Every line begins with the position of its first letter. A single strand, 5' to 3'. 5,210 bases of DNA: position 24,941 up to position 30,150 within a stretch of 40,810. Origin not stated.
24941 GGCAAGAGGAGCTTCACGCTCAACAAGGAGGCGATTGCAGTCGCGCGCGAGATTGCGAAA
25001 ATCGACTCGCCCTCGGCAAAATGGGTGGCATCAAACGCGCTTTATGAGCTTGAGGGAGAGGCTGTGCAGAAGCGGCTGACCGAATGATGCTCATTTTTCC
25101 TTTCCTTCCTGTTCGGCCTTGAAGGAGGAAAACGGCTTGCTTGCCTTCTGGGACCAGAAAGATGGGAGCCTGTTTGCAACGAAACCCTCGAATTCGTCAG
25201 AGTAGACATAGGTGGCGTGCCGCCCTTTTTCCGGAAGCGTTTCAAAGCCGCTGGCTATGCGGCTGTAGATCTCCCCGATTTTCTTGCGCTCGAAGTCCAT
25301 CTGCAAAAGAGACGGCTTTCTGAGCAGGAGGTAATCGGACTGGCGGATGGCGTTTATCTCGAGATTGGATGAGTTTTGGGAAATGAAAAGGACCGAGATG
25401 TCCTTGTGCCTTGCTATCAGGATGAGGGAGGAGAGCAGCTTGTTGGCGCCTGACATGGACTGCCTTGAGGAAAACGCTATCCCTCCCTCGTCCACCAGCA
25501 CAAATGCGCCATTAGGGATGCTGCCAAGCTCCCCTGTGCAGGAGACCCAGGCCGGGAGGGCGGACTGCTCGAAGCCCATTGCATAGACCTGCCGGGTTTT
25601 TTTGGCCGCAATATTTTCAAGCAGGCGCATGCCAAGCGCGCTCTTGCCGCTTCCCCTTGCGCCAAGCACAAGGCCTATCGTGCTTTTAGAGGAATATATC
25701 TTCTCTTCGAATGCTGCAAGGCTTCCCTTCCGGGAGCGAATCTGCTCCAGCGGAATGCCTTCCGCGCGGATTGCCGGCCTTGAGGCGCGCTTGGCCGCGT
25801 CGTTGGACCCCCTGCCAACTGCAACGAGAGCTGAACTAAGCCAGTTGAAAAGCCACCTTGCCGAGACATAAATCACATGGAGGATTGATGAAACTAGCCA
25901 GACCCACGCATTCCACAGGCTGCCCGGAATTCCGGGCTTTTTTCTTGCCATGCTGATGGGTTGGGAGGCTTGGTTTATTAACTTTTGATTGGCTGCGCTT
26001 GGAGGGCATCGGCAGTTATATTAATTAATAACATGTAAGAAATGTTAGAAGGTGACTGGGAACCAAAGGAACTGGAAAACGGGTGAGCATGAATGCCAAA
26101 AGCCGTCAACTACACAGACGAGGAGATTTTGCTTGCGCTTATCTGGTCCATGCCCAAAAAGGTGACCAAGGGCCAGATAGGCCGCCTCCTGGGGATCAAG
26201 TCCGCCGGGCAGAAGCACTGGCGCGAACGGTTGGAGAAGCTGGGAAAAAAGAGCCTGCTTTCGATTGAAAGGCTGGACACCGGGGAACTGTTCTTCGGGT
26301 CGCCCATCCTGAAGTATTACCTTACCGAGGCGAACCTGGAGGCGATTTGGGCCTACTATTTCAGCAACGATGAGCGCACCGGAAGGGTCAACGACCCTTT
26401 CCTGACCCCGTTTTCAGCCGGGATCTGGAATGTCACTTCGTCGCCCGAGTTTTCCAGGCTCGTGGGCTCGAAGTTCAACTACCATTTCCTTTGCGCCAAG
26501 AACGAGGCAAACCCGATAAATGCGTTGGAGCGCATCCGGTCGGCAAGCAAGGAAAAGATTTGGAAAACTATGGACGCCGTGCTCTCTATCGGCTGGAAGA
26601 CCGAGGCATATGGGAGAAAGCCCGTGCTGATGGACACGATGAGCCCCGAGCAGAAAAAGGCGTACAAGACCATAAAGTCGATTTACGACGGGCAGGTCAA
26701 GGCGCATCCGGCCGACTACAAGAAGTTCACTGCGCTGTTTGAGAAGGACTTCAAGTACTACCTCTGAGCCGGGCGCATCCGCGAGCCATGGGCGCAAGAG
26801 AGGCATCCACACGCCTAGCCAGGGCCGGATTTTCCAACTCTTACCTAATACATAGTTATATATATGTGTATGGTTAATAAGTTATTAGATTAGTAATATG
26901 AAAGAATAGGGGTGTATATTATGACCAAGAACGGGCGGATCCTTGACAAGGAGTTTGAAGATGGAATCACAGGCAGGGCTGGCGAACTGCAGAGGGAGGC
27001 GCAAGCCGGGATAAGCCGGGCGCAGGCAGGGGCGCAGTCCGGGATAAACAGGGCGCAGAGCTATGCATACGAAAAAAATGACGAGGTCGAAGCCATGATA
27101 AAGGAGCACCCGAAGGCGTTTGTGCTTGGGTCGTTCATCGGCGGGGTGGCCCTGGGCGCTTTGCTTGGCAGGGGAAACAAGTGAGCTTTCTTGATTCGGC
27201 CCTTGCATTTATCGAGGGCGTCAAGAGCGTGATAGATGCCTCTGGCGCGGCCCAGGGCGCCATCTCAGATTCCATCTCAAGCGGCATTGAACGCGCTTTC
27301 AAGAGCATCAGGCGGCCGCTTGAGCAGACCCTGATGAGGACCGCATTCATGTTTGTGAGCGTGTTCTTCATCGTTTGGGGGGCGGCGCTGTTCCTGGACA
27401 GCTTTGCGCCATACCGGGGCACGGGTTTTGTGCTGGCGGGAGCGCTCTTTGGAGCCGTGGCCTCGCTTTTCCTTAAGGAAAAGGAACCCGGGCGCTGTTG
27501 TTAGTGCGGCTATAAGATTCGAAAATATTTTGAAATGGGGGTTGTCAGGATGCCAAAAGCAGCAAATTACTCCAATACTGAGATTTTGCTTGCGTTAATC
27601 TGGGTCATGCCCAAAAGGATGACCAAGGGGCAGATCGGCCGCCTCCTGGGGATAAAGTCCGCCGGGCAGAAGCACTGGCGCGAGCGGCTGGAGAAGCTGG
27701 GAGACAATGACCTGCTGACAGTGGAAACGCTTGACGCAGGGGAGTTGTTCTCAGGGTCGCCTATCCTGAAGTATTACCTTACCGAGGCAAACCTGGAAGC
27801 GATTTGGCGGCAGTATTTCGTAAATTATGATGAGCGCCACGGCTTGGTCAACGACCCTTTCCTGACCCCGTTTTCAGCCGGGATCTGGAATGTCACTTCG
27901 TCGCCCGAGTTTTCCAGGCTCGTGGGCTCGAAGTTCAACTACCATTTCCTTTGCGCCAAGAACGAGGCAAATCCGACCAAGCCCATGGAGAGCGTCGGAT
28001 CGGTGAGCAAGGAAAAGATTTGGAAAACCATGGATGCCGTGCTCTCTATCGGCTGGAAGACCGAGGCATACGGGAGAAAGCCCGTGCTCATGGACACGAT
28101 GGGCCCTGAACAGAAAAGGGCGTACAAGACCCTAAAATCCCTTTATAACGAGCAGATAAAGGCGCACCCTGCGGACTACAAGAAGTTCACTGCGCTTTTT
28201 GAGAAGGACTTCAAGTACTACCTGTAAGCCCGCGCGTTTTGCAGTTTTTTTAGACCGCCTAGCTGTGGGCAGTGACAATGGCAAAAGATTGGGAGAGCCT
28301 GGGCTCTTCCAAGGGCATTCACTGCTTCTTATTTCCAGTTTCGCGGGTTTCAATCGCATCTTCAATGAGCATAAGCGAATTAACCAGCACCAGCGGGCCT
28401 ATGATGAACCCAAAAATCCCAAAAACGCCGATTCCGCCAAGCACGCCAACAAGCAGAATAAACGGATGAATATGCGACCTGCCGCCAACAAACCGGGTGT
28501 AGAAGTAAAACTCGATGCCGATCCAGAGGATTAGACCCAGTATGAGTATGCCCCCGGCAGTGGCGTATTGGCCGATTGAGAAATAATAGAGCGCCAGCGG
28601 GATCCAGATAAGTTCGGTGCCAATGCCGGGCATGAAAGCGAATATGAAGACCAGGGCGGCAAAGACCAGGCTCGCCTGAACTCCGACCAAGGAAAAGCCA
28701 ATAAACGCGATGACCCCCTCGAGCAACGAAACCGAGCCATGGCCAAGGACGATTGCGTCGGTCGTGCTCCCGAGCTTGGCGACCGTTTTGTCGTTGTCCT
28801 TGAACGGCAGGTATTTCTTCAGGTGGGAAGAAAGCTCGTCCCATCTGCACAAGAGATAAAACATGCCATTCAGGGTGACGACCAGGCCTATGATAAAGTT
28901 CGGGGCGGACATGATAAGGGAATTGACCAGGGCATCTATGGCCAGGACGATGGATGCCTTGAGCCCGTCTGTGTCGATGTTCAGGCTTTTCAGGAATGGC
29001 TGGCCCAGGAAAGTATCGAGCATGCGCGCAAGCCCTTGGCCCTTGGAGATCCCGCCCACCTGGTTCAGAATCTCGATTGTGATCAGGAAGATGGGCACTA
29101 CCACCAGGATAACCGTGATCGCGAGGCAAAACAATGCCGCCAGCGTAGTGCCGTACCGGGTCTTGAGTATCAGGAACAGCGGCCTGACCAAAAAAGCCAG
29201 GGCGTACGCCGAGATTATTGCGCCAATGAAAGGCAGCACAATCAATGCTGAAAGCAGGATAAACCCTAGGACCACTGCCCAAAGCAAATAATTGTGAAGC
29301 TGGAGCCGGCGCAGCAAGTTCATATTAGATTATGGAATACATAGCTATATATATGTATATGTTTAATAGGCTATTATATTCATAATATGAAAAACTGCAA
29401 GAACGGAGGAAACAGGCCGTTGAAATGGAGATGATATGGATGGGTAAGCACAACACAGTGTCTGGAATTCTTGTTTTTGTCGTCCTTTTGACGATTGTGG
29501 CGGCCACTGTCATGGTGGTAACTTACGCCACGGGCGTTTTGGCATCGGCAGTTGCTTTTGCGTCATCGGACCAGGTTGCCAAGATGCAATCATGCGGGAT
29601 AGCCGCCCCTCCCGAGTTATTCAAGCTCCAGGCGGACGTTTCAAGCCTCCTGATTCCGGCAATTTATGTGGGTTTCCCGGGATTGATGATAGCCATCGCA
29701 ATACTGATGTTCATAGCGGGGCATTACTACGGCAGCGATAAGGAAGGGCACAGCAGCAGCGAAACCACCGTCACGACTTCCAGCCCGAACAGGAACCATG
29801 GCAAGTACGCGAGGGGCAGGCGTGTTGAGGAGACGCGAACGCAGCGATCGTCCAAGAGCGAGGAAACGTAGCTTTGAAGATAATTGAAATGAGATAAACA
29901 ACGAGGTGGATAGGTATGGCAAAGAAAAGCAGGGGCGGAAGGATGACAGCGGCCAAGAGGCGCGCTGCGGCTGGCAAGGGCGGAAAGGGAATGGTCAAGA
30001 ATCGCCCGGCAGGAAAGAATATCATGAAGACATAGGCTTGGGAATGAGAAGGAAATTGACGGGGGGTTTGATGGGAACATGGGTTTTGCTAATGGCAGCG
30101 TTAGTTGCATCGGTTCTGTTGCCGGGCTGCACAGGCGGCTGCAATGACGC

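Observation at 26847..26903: Duplicated 57-nt promoter/operator whose 13-nt palindrome carries a compensatory arm substitution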

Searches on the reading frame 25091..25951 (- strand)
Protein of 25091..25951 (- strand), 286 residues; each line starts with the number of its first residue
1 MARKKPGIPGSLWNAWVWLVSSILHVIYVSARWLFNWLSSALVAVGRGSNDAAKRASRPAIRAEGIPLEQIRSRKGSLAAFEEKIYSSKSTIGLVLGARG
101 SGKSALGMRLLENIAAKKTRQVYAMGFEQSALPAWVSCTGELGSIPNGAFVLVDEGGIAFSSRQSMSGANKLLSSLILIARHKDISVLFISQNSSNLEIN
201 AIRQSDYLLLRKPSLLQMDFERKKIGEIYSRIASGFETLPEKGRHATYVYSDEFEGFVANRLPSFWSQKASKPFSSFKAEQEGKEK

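Call 48: search_protein_families(library=ncbifam, proteins=[window:25091-25951:-], max_evalue=0.1)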
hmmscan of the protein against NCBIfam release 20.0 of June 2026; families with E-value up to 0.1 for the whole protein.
window:25091-25951:- (286 aa): 3 families
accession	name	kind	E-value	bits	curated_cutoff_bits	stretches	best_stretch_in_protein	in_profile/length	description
NF053860.1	DS41_1_antiphage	equivalog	0.0059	15.6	370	1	86-130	37-79/448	anti-phage protein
NF047389.1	ATPase_Sll1717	subfamily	0.0079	15.3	75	1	82-116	24-53/454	P-loop ATPase, Sll1717 family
NF041774.1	tung_ATPbind_TupC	equivalog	0.071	12.1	400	0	89-126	25-61/319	tungstate ABC transporter ATP-binding protein TupC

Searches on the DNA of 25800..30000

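Call 37: search_rna_families(source=window, start=25800, end=30000, threshold=evalue, max_evalue=1)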
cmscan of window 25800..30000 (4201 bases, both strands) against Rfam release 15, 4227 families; matches with E-value up to 1: 0.
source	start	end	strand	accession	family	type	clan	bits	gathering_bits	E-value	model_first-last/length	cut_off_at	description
